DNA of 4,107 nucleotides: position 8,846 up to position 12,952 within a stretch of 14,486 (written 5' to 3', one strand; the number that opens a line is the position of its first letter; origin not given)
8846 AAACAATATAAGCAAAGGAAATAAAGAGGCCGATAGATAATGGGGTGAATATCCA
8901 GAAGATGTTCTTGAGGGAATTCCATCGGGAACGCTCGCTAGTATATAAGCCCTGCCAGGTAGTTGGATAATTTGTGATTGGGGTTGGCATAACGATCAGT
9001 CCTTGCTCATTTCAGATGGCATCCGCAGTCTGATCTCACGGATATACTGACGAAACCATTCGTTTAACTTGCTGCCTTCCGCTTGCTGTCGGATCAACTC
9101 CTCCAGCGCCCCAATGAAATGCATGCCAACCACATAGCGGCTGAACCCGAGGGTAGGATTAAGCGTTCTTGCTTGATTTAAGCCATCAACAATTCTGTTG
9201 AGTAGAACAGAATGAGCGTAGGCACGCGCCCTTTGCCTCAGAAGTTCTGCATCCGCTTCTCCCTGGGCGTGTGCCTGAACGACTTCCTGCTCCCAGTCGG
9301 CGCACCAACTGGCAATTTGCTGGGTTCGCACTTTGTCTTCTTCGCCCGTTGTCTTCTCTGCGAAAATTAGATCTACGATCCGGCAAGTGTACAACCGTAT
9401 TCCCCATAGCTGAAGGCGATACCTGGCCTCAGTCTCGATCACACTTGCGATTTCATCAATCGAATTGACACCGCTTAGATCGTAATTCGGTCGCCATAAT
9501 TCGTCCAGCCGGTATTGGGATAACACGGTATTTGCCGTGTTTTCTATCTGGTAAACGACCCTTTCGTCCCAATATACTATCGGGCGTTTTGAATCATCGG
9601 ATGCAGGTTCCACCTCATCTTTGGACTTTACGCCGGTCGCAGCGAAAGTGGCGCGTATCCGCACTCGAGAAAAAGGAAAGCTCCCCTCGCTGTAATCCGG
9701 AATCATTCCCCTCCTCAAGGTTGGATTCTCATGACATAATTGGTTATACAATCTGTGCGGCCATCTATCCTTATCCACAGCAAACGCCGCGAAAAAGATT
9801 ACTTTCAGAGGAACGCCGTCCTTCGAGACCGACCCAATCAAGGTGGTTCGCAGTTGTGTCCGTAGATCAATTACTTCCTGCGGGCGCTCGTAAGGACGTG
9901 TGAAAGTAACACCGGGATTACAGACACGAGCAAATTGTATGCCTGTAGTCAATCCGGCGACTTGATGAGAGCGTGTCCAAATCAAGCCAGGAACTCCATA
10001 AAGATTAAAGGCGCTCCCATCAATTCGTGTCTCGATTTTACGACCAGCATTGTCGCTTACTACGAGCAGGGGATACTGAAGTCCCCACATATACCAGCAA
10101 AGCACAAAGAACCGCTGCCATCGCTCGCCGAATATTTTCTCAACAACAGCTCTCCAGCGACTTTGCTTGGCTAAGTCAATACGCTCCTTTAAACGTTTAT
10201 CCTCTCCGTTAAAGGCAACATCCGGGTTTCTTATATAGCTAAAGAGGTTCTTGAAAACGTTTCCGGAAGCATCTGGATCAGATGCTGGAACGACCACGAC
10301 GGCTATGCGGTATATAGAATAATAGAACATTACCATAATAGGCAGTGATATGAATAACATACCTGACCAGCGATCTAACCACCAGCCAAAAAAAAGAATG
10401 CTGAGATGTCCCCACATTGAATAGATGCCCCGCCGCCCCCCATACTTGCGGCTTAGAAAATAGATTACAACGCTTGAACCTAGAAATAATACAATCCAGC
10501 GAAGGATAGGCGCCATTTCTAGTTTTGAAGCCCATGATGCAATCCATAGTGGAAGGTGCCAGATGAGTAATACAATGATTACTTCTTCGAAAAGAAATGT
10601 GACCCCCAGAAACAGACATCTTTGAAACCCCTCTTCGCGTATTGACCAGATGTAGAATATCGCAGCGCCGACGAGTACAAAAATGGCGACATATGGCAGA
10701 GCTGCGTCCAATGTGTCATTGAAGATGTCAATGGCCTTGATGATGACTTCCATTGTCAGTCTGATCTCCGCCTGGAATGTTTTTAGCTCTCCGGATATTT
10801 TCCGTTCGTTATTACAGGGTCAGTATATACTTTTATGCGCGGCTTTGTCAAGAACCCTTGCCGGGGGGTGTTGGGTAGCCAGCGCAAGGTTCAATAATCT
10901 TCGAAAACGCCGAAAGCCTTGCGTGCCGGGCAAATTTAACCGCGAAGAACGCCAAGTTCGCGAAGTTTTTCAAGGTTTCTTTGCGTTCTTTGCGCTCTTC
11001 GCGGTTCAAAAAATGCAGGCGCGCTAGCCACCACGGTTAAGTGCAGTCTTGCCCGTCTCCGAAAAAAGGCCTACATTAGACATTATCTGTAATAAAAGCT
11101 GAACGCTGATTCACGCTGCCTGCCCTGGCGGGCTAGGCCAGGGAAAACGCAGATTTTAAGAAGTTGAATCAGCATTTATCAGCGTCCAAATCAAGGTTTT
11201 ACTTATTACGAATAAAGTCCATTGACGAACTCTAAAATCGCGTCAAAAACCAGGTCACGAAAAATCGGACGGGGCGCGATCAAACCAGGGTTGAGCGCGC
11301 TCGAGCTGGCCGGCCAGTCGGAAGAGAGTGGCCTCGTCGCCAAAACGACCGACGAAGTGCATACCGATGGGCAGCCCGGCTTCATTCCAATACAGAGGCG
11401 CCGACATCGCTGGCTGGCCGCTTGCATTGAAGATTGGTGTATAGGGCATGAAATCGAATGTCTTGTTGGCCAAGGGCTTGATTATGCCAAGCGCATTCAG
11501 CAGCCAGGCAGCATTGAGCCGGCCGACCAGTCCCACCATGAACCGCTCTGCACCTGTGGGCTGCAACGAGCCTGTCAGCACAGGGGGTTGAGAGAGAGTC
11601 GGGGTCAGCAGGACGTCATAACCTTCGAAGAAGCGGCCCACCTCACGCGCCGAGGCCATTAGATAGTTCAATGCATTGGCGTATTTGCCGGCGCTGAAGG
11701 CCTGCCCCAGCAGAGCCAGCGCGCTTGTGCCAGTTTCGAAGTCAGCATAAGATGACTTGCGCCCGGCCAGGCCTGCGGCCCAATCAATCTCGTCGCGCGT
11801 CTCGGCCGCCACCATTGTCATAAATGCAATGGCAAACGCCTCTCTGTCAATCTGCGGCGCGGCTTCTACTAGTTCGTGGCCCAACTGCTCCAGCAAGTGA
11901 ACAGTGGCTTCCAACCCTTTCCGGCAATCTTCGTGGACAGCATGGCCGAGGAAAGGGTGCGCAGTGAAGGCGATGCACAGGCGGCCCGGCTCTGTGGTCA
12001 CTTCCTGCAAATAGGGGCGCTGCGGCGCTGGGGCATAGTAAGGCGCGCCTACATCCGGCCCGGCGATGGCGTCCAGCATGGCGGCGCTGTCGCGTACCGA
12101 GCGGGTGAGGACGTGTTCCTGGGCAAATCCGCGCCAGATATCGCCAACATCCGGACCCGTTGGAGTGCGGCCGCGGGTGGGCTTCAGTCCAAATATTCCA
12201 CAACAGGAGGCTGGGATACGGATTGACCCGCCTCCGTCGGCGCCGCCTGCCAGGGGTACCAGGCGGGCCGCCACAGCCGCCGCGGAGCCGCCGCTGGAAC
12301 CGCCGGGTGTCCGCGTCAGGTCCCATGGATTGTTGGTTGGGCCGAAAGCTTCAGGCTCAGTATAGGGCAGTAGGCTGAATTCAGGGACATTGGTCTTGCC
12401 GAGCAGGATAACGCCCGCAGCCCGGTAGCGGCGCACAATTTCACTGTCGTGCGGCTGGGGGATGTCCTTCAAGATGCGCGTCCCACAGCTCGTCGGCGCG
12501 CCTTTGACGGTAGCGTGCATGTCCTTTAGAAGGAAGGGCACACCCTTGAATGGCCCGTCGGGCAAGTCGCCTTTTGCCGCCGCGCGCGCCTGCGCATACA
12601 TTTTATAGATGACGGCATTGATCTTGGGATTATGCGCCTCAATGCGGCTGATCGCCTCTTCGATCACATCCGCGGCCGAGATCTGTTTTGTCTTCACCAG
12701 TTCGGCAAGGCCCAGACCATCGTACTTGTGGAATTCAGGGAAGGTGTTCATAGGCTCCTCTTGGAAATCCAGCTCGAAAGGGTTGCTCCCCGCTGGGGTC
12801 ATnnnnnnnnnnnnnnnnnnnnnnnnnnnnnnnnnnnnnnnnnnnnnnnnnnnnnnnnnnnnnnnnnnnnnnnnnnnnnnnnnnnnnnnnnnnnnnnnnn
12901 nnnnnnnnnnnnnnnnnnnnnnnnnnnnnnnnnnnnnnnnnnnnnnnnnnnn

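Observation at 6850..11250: AT-rich island of about 3.9 kb carrying a three-gene operon with two paralogous, polytopic SPFH/band-7 proteins, fused in-frame to the psuG operon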

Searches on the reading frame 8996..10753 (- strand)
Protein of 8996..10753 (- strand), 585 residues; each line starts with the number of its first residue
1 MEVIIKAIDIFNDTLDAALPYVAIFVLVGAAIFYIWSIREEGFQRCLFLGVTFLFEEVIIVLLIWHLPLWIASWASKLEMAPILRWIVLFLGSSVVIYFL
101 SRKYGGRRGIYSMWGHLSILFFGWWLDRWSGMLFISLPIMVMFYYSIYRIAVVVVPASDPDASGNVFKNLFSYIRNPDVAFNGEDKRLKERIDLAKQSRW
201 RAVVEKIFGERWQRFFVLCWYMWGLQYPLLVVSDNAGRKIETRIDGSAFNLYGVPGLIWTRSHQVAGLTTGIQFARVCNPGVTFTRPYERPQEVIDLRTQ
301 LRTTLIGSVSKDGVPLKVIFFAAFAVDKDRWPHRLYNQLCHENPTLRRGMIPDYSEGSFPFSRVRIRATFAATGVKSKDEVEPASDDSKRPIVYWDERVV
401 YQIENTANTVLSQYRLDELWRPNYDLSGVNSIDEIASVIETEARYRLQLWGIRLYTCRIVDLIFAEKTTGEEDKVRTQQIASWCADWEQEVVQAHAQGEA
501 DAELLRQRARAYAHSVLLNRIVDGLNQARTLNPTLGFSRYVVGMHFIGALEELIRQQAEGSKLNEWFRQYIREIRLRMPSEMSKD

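Call 4: search_protein_families(library=pfam, proteins=[window:8996-10753:-], max_evalue=0.1)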
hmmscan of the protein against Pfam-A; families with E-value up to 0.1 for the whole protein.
window:8996-10753:- (585 aa): 1 family
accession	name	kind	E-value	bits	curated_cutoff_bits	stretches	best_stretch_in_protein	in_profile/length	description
PF01145.31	Band_7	-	4.8e-06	27.2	23.6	1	396-497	88-175/176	SPFH domain / Band 7 family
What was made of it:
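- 8996..10753 (-): Gene A: a 585-aa polytopic SPFH protein. It has about 4-6 TM helices in residues 1-157, a linker, an SPFH domain at about 230-464, a long helix at 474-531 and C-terminal helices. Pfam Band_7 scores 27.2 bits (call 4).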

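Call 5: search_protein_families(library=padloc, proteins=[window:8996-10753:-], max_evalue=1)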
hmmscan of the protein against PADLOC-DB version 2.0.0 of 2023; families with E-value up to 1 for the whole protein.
window:8996-10753:- (585 aa): 0 families

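Call 6: search_protein_families(library=ncbifam, proteins=[window:8996-10753:-], max_evalue=0.1)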
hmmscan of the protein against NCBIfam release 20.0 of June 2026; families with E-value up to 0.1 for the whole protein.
window:8996-10753:- (585 aa): 0 families

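Call 30: find_homologous_proteins(query=window:8996-10753:-)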
Query window:8996-10753:- (585 aa): 48 proteins with E <= 0.001 among 8000 candidates.
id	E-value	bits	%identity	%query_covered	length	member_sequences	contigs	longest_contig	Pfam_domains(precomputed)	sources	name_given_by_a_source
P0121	0.0e+0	1348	100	100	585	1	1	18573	PF01145.32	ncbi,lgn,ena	-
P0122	7.6e-148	512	45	97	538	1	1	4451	-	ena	-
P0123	8.0e-129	449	41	91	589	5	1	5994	PF01145.32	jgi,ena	-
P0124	1.1e-117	412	38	95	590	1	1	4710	-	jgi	-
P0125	1.2e-116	409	41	82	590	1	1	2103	-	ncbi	-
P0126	1.4e-115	405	43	80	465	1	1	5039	-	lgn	-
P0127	1.7e-113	398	40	96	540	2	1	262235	PF01145.32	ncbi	-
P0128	2.9e-113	397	40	86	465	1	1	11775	PF01145.32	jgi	jgi:hypothetical protein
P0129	9.7e-110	386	39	86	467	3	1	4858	PF01145.32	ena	-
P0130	6.1e-109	383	42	81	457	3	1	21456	-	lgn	-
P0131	8.9e-108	379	38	83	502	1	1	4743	-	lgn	-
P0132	5.5e-107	377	38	86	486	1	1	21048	-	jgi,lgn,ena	-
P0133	6.7e-106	373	40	85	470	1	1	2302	PF01145.32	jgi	jgi:hypothetical protein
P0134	1.3e-105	372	39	79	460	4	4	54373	-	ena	-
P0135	2.0e-105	372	37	95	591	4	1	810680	-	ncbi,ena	-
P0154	1.4e-88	316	37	77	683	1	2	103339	PF01582.26,PF13676.12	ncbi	-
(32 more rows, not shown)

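Call 31: find_encoding_contigs(protein=P0154, flank=8000, max_places=2)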
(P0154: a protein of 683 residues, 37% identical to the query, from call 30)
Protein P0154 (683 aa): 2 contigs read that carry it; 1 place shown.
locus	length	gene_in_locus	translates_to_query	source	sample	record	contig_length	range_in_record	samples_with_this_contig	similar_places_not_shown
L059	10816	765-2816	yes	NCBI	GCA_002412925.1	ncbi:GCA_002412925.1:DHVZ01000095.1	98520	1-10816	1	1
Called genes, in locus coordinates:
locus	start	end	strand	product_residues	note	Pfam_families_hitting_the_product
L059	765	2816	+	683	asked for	PF01582:TIR (faint), PF13676:TIR_2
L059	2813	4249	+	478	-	PF01145:Band_7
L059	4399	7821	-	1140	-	-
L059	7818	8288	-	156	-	-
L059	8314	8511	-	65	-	-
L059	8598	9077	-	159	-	-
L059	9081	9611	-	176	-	-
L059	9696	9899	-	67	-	-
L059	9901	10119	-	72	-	-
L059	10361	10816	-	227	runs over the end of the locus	-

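Call 32: find_encoding_contigs(protein=P0127, flank=8000, max_places=1)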
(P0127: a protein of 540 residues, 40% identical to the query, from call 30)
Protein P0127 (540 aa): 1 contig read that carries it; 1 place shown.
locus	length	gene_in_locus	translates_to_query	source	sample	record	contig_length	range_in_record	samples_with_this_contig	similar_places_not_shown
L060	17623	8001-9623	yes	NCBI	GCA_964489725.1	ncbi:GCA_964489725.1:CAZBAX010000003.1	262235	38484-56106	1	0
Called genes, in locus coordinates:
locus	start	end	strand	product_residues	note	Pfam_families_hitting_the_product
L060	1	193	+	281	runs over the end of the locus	PF02737:3HCDH_N, PF00725:3HCDH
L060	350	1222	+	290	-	PF01522:Polysacc_deac_1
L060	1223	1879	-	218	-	PF01209:Ubie_methyltran, PF00891:Methyltransf_2 (weak), PF02353:CMAS, PF13489:Methyltransf_23, PF13847:Methyltransf_31, PF08241:Methyltransf_11, PF08242:Methyltransf_12, PF13649:Methyltransf_25, +4 more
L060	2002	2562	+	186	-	PF00440:TetR_N, PF14278:TetR_C_8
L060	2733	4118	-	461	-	PF02085:Cytochrom_CIII (faint), PF14522:Cytochrome_C7 (faint), PF14537:Cytochrom_c3_2 (faint)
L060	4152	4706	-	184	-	PF01292:Ni_hydr_CYTB (faint)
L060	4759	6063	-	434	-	PF07992:Pyr_redox_2, PF13738:Pyr_redox_3, PF00070:Pyr_redox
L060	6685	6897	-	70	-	PF00313:CSD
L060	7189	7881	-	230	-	PF02811:PHP, PF13263:PHP_C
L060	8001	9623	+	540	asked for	PF01145:Band_7 (weak)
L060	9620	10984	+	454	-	PF01145:Band_7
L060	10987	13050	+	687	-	-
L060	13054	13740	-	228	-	-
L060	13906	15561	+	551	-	-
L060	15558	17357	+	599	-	-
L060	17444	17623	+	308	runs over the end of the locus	PF04227:Indigoidine_A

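Call 34: search_protein_families(library=pfam, proteins=[P0154, L059:4399-7821:-, L059:7818-8288:-, L059:8598-9077:-, L059:9081-9611:-, L060:10987-13050:+], max_evalue=0.05)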
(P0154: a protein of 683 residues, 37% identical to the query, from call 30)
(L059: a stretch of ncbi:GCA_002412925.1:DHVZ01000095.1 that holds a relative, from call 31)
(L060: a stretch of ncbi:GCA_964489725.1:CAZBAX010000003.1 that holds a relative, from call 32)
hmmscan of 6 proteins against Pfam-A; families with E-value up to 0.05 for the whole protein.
P0154 (683 aa): 3 families
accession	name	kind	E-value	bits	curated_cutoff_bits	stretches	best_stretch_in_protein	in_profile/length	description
PF13676.11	TIR_2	-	3.7e-24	86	28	1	9-129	1-121/122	TIR domain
PF01582.25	TIR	-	1.2e-05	25.7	21.3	1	22-91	19-86/179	TIR domain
PF20990.2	DUF2207_C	-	0.015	15.4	33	1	154-303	41-187/247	Predicted membrane protein (DUF2207) C-terminal domain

L059:4399-7821:- (1140 aa): 2 families
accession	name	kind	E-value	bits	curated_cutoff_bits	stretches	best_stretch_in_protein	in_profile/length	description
PF12846.13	AAA_10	-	6.8e-05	22.5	27.5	1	696-756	9-69/362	AAA-like domain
PF01935.23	DUF87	-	0.00036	21.1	23.2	1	701-744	14-59/220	Helicase HerA, central domain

L059:7818-8288:- (156 aa): 0 families

L059:8598-9077:- (159 aa): 0 families

L059:9081-9611:- (176 aa): 0 families

L060:10987-13050:+ (687 aa): 0 families

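Call 61: predict_structure(alignment_id=A3)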
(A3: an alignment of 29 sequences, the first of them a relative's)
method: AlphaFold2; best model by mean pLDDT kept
length: 585 residues; sequences in the alignment: 29
mean_pLDDT: 75.1   pTM: 0.53
mean pLDDT of the five models: 75.1, 73.4, 71.1, 70.4, 70.3
residues with pLDDT >= 90: 142; 70-90: 247; 50-70: 120; < 50: 76
segments of 3 or more residues with pLDDT < 50: 165-170, 178-182, 249-263, 265-291, 375-384, 386-389, 581-585
pLDDT, mean of each block of 10 residues (from residue 1): 89 87 86 87 88 89 89 91 91 91 87 95 93 94 93 65 48 49 57 64 57 82 76 57 61 39 43 31 35 68 88 88 92 95 89 74 81 53 47 77 92 89 83 93 94 93 70 65 80 85 79 73 70 65 72 68 72 69 38
secondary structure, 60 per line:
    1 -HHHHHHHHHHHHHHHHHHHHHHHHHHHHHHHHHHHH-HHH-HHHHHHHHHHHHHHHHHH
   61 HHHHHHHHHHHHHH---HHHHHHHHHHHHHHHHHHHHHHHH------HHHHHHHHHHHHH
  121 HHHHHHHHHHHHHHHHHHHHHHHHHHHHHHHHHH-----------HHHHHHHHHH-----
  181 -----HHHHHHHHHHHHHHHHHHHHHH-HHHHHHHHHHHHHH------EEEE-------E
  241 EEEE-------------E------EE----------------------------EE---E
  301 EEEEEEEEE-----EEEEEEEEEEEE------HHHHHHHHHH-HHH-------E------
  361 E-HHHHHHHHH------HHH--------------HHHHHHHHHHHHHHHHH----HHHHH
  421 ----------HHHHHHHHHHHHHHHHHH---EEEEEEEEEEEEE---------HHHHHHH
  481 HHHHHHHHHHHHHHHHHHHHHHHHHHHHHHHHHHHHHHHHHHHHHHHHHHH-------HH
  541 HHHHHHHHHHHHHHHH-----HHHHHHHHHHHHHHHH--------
elements in order: H2-37 H43-74 H78-101 H108-154 H166-175 H186-207 H209-222 E229-232 E240-244 E300-309 E315-326 H333-342 H363-371 H395-411 H416-420 H431-448 E452-464 H474-531 H539-556 H562-577
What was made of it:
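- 8996..10753 (-): The AF2 model has pLDDT 75 (call 61).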

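Call 68: fold_search(model_id=the predicted structure, library=pdb)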
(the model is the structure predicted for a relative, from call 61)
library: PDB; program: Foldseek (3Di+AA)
matches with E <= 10: 230; with E <= 0.001: 39
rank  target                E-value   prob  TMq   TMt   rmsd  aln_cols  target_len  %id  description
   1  8rrh_B                2.7e-06  1.00  0.20  0.33  10.1       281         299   13  The human prohibitin complex (released 2024-12-18)
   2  9o9z_a                6.3e-06  1.00  0.16  0.33  15.5       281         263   16  The human PHB1/2 complex (closed) (released 2025-10-22)
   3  8rrh_A                7.7e-06  1.00  0.19  0.35  10.1       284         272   16  The human prohibitin complex (released 2024-12-18)
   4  9o9z_A                1.6e-05  1.00  0.17  0.39  16.0       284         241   14  The human PHB1/2 complex (closed) (released 2025-10-22)
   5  9z7u_C                3.9e-05  1.00  0.18  0.36  12.2       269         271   14  Human Stomatin - C8 Symmetry (released 2026-02-25)
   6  3bk6_C                4.1e-05  1.00  0.17  0.48   9.3       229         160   17  Crystal structure of a core domain of stomatin from Pyrococcus horikoshii (released 2008-02-19)
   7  9oh9_A                6.2e-05  1.00  0.16  0.32  13.6       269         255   14  Human Stomatin Complex in Native Membrane Vesicles (released 2025-08-13)
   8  9oh9_B                6.8e-05  1.00  0.16  0.35  13.8       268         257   16  Human Stomatin Complex in Native Membrane Vesicles (released 2025-08-13)
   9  9bq2_B                7.2e-05  1.00  0.16  0.22  28.8       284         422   12  Structure of the flotillin complex in a native membrane environment (released 2024-07-24)
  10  9z7u_B                7.6e-05  1.00  0.15  0.31  13.7       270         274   14  Human Stomatin - C8 Symmetry (released 2026-02-25)
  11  3bk6_A                8.0e-05  1.00  0.19  0.54   7.4       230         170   18  Crystal structure of a core domain of stomatin from Pyrococcus horikoshii (released 2008-02-19)
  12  9l3g_A                9.8e-05  1.00  0.17  0.23  22.8       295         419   14  Structure of the flotillin complex (released 2025-12-24)
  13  7vhq_G                9.8e-05  1.00  0.16  0.28  19.4       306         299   13  Structural insights into the membrane microdomain organization by SPFH family proteins (released 2022-01-19)
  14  7wi3_A                9.8e-05  1.00  0.16  0.28  21.5       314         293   15  Cryo-EM structure of E.Coli FtsH-HflkC AAA protease complex (released 2022-06-01)
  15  9unl_E                1.2e-04  1.00  0.16  0.35  14.0       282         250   14  Cryo-EM structure of the human prohibitin complex (released 2025-09-10)
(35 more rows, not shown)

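Call 96: search_protein_families(library=phrogs, proteins=[window:8996-10753:-], max_evalue=0.01)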
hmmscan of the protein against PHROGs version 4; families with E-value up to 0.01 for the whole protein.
window:8996-10753:- (585 aa): 0 families

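Call 97: search_protein_families(library=padloc, proteins=[P0154, L059:2813-4249:+, L059:4399-7821:-], max_evalue=0.01)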
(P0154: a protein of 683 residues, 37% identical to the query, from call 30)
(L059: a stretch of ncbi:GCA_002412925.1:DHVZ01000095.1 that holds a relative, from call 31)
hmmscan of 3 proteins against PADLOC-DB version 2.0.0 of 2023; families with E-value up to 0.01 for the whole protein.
P0154 (683 aa): 8 families
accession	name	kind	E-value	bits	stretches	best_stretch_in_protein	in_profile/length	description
PDLC02403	Aga_TIR-PNTD1-PNTD2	-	1.9e-09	35.1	1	36-170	33-163/443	Class I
PDLC02421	Aga_TIR-PNTD1-PNTD2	-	1.2e-08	32.5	1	8-133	5-132/430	Class I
PDLC02962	RT-TIR_XII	-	1.2e-07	29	1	2-105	341-444/478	single gene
PDLC02012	SAVED5--SAVED_TIR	-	2.7e-06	24.7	1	8-100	15-105/404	-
PDLC03016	TIR-TM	-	1.6e-05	22.9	1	33-215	30-203/293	-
PDLC05062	PDC-S66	-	4.7e-05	21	1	4-74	146-217/282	-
PDLC02400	Aga_TIR-PNTD1-PNTD2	-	0.0004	16.8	1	42-107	223-287/639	Class I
PDLC00424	ThsB1|ThsB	-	0.00048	18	1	9-82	104-181/234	TIR-like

L059:2813-4249:+ (478 aa): 0 families

L059:4399-7821:- (1140 aa): 11 families
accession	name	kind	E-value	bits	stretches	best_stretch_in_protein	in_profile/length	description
PDLC04105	HerA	-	6.8e-11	39.4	1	939-1081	380-509/576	-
PDLC04140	mad8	-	2.2e-07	28.7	1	692-876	11-164/314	mads_8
PDLC02185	HerA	-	2.2e-07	28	1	988-1098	450-547/585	-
PDLC04106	HerA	-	5.1e-07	26.6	1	1007-1069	528-590/667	-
PDLC04102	HerA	-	1.8e-06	24.6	1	976-1069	498-581/654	-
PDLC04100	HerA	-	3.5e-06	24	1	932-1069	394-517/580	-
PDLC04104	HerA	-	9.6e-06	22.6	1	931-1081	173-310/379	-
PDLC02188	HerA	-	1e-05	22.6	1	1021-1069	456-504/578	-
PDLC04103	HerA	-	1.2e-05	21.9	1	1021-1078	470-527/579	-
PDLC04098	HerA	-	3.9e-05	20.4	1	965-1069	509-608/686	-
PDLC04097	HerA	-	0.0099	12.5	0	1018-1069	503-554/618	-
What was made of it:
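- On Known anti-phage defence systems (PADLOC-DB v2): Only the TIR domain of the fusion protein P0154 and its HerA-like neighbour hit defence models (call 97).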

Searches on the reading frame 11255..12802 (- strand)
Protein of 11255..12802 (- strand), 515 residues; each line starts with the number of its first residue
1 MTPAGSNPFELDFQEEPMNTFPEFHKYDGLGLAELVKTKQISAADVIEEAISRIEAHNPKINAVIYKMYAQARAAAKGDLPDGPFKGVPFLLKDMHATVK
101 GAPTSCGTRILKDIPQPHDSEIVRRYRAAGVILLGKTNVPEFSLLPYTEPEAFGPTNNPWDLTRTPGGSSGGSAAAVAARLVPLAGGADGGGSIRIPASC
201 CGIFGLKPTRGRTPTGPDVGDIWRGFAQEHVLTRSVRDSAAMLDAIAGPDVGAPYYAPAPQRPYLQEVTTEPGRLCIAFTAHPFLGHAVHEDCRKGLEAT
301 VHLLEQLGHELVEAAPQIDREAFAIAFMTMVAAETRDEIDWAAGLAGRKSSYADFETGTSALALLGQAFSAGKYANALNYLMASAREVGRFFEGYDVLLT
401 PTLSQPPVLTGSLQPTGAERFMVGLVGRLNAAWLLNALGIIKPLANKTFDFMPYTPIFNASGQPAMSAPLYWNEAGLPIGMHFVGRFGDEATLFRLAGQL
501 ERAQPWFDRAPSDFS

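Call 4: search_protein_families(library=pfam, proteins=[window:11255-12802:-], max_evalue=0.1)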
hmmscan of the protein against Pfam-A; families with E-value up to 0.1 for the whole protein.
window:11255-12802:- (515 aa): 1 family
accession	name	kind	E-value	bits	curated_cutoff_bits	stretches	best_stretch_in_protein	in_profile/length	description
PF01425.27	Amidase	-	2.4e-101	340.4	27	1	45-493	1-444/445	Amidase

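Call 6: search_protein_families(library=ncbifam, proteins=[window:11255-12802:-], max_evalue=0.1)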
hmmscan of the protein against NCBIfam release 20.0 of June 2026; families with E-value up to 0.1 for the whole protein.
window:11255-12802:- (515 aa): 26 families (the best 25 are shown)
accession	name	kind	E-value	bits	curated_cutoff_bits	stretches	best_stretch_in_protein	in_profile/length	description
NF005899.0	PRK07869.1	equivalog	7.4e-101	338.3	418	1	27-506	15-464/471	amidase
NF009119.0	PRK12470.1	equivalog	3.6e-95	319.7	498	1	33-512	15-460/462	amidase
NF005099.0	PRK06529.1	equivalog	5.6e-92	309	505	1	30-504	7-478/484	amidase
NF004717.0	PRK06061.1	equivalog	1.8e-82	277.5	498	2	33-439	23-425/483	amidase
NF004815.0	PRK06169.1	equivalog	1.4e-80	271.2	506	2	31-418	14-398/471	amidase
NF004816.0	PRK06170.1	equivalog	6.5e-68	229.6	503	2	33-406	18-402/493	amidase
NF005686.0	PRK07486.1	subfamily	2.2e-64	218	465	2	21-402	8-393/486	amidase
NF005687.0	PRK07487.1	subfamily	3.2e-64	217.4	428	1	26-409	7-387/468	amidase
TIGR00132.1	gatA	equivalog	1e-63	215.7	481.1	2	33-315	2-285/466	Asp-tRNA(Asn)/Glu-tRNA(Gln) amidotransferase subunit GatA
NF005450.0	PRK07042.1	equivalog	1e-63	215.4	458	2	31-405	11-379/464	amidase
NF006631.0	PRK09201.1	equivalog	2.1e-58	198.2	461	2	32-404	12-379/466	AtzE family amidohydrolase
TIGR02715.1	amido_AtzE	subfamily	1.7e-57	195.4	425.75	1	33-403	6-371/452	AtzE family amidohydrolase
NF005688.0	PRK07488.1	equivalog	7.1e-48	163.7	532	2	33-338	17-311/474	indoleacetamide hydrolase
NF005565.0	PRK07235.1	subfamily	8.6e-48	163.2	545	2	49-332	54-332/506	amidase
NF006006.0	PRK08137.1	equivalog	6.2e-44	150.7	534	1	41-326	48-345/529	amidase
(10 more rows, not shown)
